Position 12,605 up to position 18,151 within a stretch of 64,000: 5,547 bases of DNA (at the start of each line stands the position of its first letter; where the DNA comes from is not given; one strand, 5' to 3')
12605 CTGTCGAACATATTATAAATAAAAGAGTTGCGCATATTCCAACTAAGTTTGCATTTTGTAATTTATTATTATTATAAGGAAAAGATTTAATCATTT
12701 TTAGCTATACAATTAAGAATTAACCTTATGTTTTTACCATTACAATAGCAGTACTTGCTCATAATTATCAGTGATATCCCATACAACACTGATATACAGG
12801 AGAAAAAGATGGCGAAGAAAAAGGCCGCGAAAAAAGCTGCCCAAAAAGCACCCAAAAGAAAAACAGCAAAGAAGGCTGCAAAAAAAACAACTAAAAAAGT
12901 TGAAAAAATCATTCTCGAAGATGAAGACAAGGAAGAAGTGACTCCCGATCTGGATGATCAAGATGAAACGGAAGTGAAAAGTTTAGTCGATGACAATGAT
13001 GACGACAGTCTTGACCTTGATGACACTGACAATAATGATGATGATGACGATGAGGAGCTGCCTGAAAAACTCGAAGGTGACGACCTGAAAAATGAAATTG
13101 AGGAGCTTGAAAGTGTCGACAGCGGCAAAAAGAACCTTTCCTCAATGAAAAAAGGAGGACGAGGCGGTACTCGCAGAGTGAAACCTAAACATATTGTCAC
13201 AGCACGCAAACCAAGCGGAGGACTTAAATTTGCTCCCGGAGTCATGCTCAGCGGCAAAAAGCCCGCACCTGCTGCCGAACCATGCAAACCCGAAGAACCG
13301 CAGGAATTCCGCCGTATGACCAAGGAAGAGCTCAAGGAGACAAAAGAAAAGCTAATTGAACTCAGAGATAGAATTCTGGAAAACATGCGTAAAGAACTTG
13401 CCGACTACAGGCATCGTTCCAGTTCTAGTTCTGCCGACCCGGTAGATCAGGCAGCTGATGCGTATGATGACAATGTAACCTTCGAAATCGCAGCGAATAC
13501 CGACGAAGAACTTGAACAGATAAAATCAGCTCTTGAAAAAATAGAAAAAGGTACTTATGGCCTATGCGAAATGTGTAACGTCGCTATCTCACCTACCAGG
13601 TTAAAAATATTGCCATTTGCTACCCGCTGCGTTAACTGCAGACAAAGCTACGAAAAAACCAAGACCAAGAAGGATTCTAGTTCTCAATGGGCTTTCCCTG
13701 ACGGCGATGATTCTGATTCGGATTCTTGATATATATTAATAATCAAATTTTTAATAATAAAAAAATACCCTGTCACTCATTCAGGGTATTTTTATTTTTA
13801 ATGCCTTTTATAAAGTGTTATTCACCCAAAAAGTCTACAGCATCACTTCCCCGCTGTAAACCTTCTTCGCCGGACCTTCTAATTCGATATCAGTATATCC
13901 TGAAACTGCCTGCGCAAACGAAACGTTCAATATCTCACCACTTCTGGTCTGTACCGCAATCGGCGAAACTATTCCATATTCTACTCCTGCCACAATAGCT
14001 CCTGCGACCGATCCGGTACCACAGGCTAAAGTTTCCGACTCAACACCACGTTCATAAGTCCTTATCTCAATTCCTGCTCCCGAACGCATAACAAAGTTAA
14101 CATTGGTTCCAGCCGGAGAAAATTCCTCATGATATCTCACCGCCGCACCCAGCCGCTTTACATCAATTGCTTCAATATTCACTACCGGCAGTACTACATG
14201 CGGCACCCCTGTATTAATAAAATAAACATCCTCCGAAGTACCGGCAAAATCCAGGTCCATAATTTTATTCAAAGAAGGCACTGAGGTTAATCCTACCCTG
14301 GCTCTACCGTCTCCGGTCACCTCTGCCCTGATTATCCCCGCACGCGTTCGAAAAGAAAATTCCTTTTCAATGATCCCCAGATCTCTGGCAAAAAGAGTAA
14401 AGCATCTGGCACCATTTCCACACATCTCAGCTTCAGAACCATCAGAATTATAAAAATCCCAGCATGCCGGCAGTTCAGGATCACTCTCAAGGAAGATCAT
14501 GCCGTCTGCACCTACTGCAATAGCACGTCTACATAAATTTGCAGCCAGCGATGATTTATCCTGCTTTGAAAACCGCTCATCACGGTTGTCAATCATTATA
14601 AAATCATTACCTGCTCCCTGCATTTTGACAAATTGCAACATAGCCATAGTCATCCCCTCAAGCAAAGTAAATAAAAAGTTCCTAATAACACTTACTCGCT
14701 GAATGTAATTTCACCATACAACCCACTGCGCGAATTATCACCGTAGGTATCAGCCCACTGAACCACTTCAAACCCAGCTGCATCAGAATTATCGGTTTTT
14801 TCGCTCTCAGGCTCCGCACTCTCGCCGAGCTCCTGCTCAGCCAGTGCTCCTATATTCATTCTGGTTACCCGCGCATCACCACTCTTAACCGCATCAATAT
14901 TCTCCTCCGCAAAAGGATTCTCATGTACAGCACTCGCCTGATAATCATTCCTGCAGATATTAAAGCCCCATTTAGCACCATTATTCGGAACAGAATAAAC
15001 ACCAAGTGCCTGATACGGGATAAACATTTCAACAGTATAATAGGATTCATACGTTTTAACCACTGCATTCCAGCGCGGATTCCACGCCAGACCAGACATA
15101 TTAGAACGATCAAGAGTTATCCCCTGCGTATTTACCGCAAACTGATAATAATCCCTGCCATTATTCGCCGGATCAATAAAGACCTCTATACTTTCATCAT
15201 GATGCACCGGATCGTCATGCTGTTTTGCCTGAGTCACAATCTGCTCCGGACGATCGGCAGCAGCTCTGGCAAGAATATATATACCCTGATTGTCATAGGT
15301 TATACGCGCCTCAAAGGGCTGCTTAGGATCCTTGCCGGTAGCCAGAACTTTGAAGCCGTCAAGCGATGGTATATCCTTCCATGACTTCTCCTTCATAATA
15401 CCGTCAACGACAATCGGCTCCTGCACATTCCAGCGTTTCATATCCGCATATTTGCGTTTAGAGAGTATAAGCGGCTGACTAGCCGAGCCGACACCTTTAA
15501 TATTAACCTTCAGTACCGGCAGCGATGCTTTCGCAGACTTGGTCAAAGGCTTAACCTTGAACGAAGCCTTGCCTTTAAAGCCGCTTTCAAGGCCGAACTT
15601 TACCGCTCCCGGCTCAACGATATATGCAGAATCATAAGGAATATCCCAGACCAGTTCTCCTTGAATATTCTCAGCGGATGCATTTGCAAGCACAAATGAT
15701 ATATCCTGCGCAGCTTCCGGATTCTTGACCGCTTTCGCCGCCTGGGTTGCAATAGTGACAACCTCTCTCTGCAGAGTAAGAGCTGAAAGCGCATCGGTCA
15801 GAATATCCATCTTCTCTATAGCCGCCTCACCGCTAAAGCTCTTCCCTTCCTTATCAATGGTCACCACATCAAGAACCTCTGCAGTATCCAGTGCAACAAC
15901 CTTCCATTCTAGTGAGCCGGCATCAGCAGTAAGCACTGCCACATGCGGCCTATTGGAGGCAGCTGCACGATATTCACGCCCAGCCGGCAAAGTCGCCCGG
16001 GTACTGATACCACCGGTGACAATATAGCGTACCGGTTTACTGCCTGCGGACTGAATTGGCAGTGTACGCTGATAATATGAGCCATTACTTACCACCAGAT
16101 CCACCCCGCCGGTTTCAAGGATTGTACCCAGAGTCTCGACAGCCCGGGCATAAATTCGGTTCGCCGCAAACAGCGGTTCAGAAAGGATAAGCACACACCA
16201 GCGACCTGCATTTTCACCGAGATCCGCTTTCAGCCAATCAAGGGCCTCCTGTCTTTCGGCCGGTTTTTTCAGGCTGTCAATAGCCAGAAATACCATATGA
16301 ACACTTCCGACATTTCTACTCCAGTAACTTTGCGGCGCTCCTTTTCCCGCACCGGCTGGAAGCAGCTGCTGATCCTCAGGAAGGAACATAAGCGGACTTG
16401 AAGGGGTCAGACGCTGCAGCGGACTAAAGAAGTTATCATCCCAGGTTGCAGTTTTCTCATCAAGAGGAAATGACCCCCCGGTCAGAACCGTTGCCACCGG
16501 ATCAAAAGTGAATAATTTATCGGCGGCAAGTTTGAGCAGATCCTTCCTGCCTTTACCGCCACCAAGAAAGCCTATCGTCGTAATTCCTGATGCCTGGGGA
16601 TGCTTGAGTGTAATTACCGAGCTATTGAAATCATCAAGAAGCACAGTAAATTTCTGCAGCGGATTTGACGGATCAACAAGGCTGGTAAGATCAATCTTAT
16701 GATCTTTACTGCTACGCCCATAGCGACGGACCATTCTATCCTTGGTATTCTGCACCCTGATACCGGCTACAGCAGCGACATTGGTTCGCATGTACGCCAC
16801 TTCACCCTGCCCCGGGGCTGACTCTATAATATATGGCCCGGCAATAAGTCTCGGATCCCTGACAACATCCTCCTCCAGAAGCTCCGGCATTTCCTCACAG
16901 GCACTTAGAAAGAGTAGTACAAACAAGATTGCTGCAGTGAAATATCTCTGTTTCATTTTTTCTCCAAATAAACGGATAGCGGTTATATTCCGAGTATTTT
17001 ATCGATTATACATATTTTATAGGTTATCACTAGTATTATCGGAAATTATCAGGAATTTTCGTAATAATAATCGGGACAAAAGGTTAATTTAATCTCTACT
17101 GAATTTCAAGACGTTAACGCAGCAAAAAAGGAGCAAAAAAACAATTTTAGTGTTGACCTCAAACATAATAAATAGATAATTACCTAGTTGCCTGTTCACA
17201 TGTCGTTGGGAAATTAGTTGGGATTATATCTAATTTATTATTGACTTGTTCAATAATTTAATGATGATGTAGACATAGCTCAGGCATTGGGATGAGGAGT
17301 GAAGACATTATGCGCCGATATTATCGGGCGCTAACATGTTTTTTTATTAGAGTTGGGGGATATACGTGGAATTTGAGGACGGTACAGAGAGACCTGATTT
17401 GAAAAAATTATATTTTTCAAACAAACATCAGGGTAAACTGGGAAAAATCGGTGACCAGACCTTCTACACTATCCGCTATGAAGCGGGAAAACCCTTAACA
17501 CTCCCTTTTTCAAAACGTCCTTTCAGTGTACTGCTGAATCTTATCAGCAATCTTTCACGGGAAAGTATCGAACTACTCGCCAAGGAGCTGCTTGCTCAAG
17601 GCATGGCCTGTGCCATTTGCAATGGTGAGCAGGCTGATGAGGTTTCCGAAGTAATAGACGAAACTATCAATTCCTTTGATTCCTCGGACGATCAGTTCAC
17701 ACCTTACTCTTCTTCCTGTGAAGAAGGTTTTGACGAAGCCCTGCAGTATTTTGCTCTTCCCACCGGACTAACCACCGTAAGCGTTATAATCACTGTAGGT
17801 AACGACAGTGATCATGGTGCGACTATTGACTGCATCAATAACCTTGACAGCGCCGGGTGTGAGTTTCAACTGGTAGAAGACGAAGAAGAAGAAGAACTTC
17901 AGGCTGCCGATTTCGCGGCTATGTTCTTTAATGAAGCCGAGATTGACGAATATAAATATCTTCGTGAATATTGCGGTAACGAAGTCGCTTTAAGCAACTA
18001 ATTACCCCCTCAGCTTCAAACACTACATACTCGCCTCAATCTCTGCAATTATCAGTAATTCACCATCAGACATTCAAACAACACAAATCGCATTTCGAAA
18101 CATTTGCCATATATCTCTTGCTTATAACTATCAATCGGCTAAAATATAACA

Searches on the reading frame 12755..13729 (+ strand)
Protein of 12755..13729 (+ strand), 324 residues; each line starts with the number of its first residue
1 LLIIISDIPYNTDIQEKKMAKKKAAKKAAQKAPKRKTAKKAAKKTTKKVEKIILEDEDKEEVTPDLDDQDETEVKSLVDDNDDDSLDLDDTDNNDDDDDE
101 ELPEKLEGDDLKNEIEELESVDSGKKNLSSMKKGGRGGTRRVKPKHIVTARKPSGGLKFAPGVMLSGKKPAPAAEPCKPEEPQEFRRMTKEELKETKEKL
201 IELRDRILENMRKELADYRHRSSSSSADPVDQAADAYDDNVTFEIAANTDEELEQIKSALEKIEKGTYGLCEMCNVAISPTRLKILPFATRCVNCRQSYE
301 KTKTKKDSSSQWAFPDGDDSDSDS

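Call 22: search_protein_families(library=pfam, proteins=[window:12755-13729:+], max_evalue=0.001)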
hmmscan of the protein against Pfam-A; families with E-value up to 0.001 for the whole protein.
window:12755-13729:+ (324 aa): 1 family
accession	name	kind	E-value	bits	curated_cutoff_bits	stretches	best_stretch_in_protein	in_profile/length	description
PF01258.23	zf-dskA_traR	-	1.9e-10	41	24.9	1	266-301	1-36/36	Prokaryotic dksA/traR C4-type zinc finger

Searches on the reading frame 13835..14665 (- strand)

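Call 22: search_protein_families(library=pfam, proteins=[window:13835-14665:-], max_evalue=0.001)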
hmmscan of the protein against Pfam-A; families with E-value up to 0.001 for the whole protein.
window:13835-14665:- (276 aa): 1 family
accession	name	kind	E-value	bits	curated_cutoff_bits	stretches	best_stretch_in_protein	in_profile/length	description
PF01678.24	DAP_epimerase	-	1.6e-47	160.9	34.7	2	12-123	1-112/121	Diaminopimelate epimerase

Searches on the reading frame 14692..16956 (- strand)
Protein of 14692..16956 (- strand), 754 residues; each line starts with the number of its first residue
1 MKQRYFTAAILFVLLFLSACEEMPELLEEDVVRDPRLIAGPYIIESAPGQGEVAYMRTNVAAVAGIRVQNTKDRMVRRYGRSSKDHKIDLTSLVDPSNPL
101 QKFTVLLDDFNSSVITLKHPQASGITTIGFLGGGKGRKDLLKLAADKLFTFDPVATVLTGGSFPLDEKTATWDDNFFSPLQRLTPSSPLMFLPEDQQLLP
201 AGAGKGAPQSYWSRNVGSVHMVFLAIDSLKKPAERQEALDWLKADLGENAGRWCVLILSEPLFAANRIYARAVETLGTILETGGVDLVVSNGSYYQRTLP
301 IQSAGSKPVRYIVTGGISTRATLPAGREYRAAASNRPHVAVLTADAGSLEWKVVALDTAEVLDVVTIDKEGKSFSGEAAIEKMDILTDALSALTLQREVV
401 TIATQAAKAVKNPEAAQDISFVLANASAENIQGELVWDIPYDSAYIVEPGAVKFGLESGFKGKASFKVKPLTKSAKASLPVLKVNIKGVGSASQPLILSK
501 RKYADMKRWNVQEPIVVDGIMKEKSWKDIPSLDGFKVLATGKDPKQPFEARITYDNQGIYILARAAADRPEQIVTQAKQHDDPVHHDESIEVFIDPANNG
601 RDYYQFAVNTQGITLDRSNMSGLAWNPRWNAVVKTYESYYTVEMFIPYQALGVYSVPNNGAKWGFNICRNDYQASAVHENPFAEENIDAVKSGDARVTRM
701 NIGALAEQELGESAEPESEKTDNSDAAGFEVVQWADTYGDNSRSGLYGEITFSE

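Call 22: search_protein_families(library=pfam, proteins=[window:14692-16956:-], max_evalue=0.001)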
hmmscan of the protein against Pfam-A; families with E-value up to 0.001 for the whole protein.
window:14692-16956:- (754 aa): 1 family
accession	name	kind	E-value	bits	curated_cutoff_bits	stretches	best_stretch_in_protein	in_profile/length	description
PF06452.16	CBM9_1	-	7.5e-12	46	23.4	1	517-679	1-158/185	Carbohydrate family 9 binding domain-like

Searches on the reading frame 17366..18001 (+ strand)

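Call 23: search_protein_families(library=pfam, proteins=[window:17366-18001:+], max_evalue=0.01)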
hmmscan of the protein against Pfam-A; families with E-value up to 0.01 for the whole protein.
window:17366-18001:+ (211 aa): 1 family
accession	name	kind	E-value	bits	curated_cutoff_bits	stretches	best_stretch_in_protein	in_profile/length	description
PF24733.1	DUF7684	-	0.00066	19.8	26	1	46-105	13-73/135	Domain of unknown function (DUF7684)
